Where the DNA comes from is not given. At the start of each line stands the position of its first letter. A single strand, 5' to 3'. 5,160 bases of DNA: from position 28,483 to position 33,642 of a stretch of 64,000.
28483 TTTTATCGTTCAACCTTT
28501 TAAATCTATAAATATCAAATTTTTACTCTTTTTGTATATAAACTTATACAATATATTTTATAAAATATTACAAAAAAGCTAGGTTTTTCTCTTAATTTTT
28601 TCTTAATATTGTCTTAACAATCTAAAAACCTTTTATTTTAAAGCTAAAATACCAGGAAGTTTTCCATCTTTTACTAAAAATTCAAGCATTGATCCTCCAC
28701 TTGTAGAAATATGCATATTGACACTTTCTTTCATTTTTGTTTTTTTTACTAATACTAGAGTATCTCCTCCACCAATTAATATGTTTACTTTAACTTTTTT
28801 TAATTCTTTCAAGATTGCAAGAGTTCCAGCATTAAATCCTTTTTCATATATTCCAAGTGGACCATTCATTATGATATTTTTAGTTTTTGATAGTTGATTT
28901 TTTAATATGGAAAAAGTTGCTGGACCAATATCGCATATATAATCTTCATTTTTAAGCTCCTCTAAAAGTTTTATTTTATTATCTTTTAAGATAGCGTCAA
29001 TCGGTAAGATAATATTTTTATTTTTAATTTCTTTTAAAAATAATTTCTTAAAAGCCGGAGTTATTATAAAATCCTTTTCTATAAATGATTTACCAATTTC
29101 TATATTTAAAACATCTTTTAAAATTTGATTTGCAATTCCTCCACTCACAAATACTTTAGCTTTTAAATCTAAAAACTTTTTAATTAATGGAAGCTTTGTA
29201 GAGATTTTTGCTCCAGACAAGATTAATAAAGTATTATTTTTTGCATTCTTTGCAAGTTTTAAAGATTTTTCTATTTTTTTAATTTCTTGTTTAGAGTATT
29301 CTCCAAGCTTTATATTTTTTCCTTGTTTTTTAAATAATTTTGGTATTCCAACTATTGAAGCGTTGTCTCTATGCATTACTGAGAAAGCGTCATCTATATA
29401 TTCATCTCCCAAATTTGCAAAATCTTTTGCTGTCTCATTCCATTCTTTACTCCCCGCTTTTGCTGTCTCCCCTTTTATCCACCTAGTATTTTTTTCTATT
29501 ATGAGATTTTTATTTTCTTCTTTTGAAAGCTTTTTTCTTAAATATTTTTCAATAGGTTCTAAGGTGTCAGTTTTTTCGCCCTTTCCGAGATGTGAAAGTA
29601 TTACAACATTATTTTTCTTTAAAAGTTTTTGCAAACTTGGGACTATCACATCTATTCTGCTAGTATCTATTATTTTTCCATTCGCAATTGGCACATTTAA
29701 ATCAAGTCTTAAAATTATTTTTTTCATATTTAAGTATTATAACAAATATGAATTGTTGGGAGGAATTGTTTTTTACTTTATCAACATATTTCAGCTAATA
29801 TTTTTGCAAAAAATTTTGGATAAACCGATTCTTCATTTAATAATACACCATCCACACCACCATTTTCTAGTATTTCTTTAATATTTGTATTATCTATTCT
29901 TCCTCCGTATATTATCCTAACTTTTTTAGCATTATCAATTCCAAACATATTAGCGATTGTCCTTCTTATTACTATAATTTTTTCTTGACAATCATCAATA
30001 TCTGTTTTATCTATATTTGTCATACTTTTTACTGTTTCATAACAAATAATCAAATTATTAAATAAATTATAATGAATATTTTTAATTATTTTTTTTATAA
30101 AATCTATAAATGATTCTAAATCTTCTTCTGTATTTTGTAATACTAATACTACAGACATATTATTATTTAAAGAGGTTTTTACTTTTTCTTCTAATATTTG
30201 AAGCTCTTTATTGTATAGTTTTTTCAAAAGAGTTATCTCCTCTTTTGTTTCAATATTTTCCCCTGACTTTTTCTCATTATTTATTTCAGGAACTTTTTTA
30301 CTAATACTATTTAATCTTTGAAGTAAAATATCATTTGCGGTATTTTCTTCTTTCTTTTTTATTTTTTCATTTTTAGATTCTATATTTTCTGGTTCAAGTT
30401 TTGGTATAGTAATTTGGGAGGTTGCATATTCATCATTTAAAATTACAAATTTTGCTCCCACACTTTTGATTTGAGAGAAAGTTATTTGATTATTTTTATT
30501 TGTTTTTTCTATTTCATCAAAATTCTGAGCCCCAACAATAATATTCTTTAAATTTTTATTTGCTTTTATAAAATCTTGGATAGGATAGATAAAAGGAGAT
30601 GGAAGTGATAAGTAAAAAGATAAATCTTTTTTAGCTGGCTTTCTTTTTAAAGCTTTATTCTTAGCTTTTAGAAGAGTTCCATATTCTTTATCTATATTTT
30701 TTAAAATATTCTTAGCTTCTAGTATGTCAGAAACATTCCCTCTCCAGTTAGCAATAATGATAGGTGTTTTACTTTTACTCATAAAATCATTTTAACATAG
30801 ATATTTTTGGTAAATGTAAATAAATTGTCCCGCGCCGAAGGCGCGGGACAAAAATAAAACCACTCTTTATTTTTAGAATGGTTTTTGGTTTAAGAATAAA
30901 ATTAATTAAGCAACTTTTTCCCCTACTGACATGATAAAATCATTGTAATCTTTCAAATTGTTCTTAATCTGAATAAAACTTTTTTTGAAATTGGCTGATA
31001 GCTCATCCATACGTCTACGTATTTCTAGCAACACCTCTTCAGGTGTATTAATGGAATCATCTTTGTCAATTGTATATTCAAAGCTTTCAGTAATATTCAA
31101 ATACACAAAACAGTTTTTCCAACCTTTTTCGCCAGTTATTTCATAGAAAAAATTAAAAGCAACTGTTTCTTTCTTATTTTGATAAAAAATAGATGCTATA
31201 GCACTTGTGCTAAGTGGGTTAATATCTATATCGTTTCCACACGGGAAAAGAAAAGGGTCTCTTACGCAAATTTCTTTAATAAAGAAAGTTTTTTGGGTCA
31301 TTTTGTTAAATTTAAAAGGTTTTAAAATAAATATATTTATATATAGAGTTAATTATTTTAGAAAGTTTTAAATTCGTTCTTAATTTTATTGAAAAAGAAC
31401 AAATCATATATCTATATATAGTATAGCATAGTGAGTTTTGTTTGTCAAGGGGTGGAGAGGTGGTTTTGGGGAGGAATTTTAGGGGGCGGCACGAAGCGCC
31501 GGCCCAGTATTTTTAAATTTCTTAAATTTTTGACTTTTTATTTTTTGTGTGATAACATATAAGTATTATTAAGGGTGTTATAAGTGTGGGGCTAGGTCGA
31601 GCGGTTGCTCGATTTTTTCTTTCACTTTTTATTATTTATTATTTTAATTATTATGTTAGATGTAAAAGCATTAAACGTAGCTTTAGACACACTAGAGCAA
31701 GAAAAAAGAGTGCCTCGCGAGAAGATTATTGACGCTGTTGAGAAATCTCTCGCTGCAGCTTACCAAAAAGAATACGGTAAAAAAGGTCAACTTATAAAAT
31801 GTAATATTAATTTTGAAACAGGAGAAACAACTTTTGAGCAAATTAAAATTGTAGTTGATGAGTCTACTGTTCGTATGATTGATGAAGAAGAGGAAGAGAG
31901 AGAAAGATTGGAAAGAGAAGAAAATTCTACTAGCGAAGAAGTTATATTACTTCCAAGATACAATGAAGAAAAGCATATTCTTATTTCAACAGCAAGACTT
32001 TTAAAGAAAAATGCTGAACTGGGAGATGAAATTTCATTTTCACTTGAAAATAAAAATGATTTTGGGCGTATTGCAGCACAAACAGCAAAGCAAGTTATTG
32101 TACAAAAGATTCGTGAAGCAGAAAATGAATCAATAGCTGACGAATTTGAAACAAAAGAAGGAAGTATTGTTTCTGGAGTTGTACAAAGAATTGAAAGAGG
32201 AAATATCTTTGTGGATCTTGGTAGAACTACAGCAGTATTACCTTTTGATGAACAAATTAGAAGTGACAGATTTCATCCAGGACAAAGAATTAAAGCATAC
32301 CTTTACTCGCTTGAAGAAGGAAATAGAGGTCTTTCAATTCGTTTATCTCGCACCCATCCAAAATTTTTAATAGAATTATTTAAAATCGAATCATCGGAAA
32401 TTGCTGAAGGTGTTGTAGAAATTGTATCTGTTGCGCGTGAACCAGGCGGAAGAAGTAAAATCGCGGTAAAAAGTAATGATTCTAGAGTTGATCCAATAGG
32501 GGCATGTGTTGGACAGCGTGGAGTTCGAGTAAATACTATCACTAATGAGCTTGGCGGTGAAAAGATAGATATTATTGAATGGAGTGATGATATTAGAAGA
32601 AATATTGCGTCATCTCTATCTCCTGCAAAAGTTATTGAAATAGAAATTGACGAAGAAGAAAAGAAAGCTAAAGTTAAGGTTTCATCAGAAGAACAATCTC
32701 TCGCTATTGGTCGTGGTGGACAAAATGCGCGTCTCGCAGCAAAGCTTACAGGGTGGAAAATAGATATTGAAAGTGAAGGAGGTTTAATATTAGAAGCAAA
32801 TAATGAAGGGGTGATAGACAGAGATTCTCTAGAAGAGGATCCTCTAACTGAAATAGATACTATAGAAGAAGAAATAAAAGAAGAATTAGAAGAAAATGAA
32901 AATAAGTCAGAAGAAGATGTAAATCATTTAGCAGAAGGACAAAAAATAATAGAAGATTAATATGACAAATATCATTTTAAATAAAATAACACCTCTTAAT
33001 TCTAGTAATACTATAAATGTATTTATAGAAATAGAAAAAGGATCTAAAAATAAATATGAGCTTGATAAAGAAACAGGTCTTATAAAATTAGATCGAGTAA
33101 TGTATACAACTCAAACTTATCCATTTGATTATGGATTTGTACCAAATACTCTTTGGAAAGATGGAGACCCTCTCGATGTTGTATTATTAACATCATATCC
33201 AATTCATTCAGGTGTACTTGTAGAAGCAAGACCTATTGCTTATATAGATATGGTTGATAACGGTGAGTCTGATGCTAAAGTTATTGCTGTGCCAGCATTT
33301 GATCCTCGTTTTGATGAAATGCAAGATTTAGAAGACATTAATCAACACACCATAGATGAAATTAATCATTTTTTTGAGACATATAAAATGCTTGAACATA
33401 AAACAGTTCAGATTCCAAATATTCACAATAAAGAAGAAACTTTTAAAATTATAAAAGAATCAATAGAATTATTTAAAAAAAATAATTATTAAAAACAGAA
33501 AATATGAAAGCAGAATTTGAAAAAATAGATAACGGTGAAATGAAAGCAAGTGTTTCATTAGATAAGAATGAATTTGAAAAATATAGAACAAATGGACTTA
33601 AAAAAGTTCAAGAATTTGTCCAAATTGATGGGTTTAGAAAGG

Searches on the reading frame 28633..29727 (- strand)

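Call 65: search_protein_families(library=pfam, proteins=[window:28633-29727:-], max_evalue=0.0001)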
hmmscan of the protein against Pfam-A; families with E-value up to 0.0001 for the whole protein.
window:28633-29727:- (364 aa): 1 family
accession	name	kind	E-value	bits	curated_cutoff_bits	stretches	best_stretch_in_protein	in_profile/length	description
PF00162.24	PGK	-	3.2e-70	237.5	27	1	2-351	9-376/379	Phosphoglycerate kinase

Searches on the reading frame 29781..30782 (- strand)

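Call 65: search_protein_families(library=pfam, proteins=[window:29781-30782:-], max_evalue=0.0001)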
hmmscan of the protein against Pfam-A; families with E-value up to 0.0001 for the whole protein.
window:29781-30782:- (333 aa): 1 family
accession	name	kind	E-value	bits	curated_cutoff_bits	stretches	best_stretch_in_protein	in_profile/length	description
PF00121.24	TIM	-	2.1e-20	73.7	20.1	1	188-330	96-243/245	Triosephosphate isomerase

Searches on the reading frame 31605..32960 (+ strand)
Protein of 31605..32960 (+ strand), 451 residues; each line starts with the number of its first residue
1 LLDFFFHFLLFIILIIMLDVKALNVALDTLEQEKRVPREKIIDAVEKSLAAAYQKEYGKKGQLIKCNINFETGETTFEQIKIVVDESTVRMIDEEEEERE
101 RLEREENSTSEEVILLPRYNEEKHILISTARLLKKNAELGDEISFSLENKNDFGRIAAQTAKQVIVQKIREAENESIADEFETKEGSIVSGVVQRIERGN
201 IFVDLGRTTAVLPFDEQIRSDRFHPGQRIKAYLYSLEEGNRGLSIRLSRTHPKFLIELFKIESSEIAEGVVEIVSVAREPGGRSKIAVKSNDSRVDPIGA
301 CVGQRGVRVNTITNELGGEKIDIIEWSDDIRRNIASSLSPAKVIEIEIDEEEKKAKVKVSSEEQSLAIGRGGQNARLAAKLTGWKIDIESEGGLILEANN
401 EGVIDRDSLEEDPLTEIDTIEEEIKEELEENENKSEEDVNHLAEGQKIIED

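Call 66: search_protein_families(library=pfam, proteins=[window:31605-32960:+], max_evalue=0.0001)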
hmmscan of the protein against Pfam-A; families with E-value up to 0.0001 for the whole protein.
window:31605-32960:+ (451 aa): 4 families
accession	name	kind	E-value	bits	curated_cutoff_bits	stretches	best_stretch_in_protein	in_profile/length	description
PF13184.12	KH_5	-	4.5e-28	97.6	27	1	280-348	1-69/69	NusA-like KH domain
PF08529.16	NusA_N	-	5.2e-27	94.9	23.8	1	26-175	5-119/119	NusA N-terminal domain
PF00575.29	S1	-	4.1e-08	33.9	22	1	184-244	3-70/74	S1 RNA binding domain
PF23095.1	KH_NusA_C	-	1.2e-05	25.7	34.2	0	357-388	3-34/59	Transcription termination/antitermination protein NusA, KH domain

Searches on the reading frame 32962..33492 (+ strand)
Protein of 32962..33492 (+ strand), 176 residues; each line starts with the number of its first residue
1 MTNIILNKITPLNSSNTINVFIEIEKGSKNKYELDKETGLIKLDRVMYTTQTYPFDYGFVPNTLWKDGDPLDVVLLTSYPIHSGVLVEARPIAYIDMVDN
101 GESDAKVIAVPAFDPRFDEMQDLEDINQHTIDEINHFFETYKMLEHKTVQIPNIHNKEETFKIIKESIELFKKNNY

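Call 66: search_protein_families(library=pfam, proteins=[window:32962-33492:+], max_evalue=0.0001)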
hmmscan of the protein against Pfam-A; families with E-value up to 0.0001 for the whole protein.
window:32962-33492:+ (176 aa): 1 family
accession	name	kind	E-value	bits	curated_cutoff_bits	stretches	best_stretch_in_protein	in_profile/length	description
PF00719.24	Pyrophosphatase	-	6.4e-56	188.8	23.5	1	20-171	1-152/153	Inorganic pyrophosphatase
